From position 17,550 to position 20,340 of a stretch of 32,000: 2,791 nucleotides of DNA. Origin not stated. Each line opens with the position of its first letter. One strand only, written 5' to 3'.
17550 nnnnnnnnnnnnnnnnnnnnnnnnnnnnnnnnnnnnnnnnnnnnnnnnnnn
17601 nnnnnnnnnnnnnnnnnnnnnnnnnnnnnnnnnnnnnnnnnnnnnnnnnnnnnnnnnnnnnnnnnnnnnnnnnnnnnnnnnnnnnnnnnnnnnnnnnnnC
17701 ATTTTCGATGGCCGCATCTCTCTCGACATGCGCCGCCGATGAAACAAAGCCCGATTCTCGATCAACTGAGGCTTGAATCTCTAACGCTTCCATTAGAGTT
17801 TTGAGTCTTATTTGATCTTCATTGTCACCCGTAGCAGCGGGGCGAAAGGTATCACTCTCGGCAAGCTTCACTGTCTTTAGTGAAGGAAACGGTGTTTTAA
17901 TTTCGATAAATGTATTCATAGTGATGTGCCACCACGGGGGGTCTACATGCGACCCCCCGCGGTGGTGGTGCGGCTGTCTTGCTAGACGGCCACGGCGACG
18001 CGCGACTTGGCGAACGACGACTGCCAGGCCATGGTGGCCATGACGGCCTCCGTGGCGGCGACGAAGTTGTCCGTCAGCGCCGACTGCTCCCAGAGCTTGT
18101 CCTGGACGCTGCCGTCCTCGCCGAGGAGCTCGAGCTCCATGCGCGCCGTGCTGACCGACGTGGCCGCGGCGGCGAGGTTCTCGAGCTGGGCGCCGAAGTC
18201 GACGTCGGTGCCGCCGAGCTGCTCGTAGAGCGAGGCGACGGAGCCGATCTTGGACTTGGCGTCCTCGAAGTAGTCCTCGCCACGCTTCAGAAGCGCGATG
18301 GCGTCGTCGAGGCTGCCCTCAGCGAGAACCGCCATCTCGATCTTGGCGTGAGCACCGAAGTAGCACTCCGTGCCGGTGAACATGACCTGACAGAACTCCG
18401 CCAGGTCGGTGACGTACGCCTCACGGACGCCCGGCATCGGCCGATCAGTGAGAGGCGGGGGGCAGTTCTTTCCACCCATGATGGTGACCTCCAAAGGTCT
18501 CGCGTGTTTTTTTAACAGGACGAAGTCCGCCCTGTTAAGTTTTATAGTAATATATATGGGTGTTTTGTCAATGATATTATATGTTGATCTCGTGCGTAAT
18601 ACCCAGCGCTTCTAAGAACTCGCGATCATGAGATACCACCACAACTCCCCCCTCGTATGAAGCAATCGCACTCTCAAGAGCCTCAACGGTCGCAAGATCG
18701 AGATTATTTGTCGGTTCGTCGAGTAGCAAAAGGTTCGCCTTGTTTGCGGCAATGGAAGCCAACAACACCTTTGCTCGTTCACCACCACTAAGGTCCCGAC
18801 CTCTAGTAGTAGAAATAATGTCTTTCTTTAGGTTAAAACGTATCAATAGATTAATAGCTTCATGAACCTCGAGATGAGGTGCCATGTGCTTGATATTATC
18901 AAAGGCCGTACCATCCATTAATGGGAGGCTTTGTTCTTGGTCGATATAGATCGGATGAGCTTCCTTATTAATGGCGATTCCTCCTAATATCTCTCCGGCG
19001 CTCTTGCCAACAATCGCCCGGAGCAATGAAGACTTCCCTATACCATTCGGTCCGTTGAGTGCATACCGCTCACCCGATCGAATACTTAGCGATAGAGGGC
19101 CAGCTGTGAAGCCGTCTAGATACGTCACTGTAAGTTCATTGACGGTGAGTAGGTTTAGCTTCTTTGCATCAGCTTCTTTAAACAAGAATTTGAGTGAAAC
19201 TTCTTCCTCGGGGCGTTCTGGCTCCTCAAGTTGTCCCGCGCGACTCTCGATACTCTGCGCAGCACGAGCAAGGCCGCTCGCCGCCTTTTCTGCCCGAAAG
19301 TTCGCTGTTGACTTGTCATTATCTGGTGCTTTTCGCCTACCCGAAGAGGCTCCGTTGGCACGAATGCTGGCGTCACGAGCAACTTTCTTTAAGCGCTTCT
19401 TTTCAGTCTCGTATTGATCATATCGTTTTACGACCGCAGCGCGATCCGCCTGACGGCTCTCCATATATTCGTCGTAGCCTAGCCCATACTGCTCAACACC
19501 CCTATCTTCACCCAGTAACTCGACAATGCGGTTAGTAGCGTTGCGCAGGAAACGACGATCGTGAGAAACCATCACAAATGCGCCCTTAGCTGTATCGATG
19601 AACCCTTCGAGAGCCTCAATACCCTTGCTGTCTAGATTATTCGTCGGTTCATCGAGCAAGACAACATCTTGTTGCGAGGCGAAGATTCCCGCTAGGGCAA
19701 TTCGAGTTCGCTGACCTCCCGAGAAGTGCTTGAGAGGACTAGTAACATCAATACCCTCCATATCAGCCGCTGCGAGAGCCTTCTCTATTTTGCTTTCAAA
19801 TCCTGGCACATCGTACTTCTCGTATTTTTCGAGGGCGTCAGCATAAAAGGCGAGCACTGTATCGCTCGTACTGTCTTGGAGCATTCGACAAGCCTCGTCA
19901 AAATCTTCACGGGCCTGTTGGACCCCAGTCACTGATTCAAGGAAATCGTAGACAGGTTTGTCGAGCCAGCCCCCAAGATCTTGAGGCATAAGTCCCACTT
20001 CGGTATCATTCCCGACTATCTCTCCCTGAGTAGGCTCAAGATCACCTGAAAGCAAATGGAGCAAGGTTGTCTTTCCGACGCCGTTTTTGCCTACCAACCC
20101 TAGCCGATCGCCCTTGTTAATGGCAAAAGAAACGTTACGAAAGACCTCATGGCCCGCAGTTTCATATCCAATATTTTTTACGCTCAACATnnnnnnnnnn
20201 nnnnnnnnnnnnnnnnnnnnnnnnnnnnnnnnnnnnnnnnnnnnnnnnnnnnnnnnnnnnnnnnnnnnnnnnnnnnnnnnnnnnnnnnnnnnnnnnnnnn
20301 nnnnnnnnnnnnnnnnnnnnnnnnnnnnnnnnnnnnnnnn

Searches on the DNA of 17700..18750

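Call 74: search_rna_families(source=window, start=17700, end=18750, threshold=evalue, max_evalue=1)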
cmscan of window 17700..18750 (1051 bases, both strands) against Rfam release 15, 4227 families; matches with E-value up to 1: 0.
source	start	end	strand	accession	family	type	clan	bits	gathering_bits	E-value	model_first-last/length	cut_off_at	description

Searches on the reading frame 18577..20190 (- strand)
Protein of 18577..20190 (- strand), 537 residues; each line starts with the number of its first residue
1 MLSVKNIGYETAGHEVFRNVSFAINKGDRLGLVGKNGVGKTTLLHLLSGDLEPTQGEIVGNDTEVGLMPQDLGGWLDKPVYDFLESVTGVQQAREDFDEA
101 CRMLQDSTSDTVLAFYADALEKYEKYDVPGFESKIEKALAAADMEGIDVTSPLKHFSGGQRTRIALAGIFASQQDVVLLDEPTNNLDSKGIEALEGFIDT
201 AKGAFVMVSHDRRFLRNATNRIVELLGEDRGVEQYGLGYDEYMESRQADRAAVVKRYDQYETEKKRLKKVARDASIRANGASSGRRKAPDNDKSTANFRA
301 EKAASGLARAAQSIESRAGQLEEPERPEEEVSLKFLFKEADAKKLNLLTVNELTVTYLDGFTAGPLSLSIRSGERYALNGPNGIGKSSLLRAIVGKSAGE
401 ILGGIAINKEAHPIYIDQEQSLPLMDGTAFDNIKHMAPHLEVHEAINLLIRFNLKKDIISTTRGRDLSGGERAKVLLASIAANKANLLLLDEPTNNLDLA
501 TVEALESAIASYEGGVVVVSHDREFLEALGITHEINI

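Call 5: search_protein_families(library=pfam, proteins=[window:18577-20190:-], max_evalue=1)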
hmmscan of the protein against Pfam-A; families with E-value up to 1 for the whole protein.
window:18577-20190:- (537 aa): 34 families (the best 25 are shown)
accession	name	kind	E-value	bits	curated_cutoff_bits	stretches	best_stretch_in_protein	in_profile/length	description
PF00005.33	ABC_tran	-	2e-47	161.7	25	2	18-184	2-137/137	ABC transporter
PF13304.12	AAA_21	-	6.6e-14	53.1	27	4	119-210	173-298/304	AAA domain, putative AbiEii toxin, Type IV TA system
PF02463.25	SMC_N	-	2.7e-13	50.3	40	3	155-228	136-214/220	RecF/RecN/SMC N terminal domain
PF03193.22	RsgA_GTPase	-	4.5e-06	27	30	2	24-59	104-138/174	RsgA GTPase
PF13479.12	AAA_24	-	4.8e-06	27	27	1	374-442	3-54/195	AAA domain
PF13555.12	AAA_29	-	6.7e-06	26.2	27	2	17-44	12-39/61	P-loop containing region of AAA domain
PF05729.18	NACHT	-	7e-05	23.2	26.7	2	376-396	3-23/167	NACHT domain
PF00004.35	AAA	-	8.6e-05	23.4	21.2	1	32-64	3-35/131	ATPase family associated with various cellular activities (AAA)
PF00006.31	ATP-synt_ab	-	0.0001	22.4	29.5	1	21-47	8-34/213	ATP synthase alpha/beta family, nucleotide-binding domain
PF01926.29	MMR_HSR1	-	0.00013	22.5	21.9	1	30-52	2-23/113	50S ribosome-binding GTPase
PF13476.12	AAA_23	-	0.00047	21.3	27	0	380-393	26-39/201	AAA domain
PF13175.12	AAA_15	-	0.00071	19.7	32.1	1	32-47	28-43/374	AAA ATPase domain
PF13671.12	AAA_33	-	0.0011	19.8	27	0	32-68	4-37/143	AAA domain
PF13558.12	SbcC_Walker_B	-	0.0031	18.2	27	0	171-197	55-87/90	SbcC/RAD50-like, Walker B motif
PF13191.12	AAA_16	-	0.0036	18.3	32.6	0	376-397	27-48/167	AAA ATPase domain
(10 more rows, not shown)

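Call 49: search_protein_families(library=ncbifam, proteins=[window:18577-20190:-], max_evalue=0.01)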
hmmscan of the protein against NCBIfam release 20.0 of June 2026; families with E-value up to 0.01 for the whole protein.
window:18577-20190:- (537 aa): 196 families (the best 25 are shown)
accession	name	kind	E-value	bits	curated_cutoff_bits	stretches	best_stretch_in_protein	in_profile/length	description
NF000355.4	ribo_prot_ABC_F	equivalog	9.9e-115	384.2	380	1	2-530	3-493/499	ribosomal protection-like ABC-F family protein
NF000171.1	ABCF_producer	exception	1.4e-77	261.4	800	1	3-526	5-524/541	TlrC/CarA/OleB/SrmB family ABC-F type ribosomal protection protein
NF050005.1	ABC_ATPase_Uup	equivalog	1.7e-74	251.2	900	2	61-528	64-502/636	ATP-binding cassette ATPase Uup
NF000170.2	ABCF_Vga_all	exception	6.1e-74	249.4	725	1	3-529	5-446/521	Vga family ABC-F type ribosomal protection protein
NF000168.2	ABCF_Msr_all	exception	2.5e-73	247.3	680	2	141-528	85-470/487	Msr family ABC-F type ribosomal protection protein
NF043038.1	ABCF_CplR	exception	1.1e-70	238.8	780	2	154-528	94-461/544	ABC-F type ribosomal protection protein CplR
NF008775.0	PRK11819.1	equivalog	1.1e-69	235.6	599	1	12-529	18-508/556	energy-dependent translational throttle protein EttA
NF008358.0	PRK11147.1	equivalog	1.2e-68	231.9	936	2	64-527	67-501/635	ABC transporter ATP-binding protein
TIGR03719.1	ABC_ABC_ChvD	subfamily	8.7e-68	229.2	806.75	1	12-530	16-507/552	energy-dependent translational throttle protein EttA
NF011646.0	PRK15064.1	equivalog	5.7e-66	223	762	1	1-530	1-502/530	ABC-F family ATPase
NF000169.2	ABCF_Sal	exception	2.6e-63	214.5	725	2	117-531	92-496/542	Sal family ABC-F type ribosomal protection protein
NF000166.1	ABCF_CarA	exception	1.2e-59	202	1050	1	3-525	7-534/556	ABC-F type ribosomal protection protein Car(A)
NF000167.2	ABCF_Lsa_all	exception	1.6e-58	198.9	750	2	148-529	110-485/492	Lsa family ABC-F type ribosomal protection protein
NF045691.1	ABCF_VgaF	exception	6.1e-55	186.6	975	2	156-528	78-444/459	ABC-F type ribosomal protection protein Vga(F)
NF007921.0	PRK10636.1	equivalog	1e-54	185.9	917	1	17-528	17-492/638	ABC transporter ATP-binding protein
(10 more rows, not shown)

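Call 73: search_protein_families(library=padloc, proteins=[window:18577-20190:-], max_evalue=0.01)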
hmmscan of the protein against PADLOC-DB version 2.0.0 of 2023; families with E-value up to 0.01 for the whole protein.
window:18577-20190:- (537 aa): 39 families (the best 25 are shown)
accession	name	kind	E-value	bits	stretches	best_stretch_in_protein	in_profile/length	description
PDLC04135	mad3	-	2.6e-46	156.9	4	150-240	258-353/374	mads_3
PDLC02980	AriA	-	2.4e-14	52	1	152-211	234-299/304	-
PDLC04140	mad8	-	3.8e-14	50.9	2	11-187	10-205/314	mads_8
PDLC02914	ATPase-Toprim_I-B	-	3.3e-09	34.4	0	20-46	18-44/443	-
PDLC02335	AbiLi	-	1.8e-06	25.3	0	376-393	79-96/326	AbiLi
PDLC04242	PDC-M01A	-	2.1e-06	24.2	0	438-500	372-440/566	-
PDLC04892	PDC-S06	-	4.1e-06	23.4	1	477-533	628-685/843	-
PDLC04164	AriA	-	5.5e-06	24.1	0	20-49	20-49/253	-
PDLC02979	AriA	-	7.9e-05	20.6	0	32-47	28-43/373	-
PDLC00271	PtuA1|PtuA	-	8e-05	20.3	0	17-47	14-43/421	AAA ATPase domain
PDLC00098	GajA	-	0.00012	18.9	0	13-47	10-43/534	AAA ATPase domain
PDLC00273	PtuA1|PtuA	-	0.00024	18.3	0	148-188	195-238/375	AAA ATPase domain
PDLC00304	PtuA1|PtuA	-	0.00035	17.9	0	33-48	45-60/444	AAA ATPase domain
PDLC04235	PDC-M01A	-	0.00041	17.3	0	32-50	191-209/510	-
PDLC03878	NsnB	-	0.00042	18.2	0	378-394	26-42/345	-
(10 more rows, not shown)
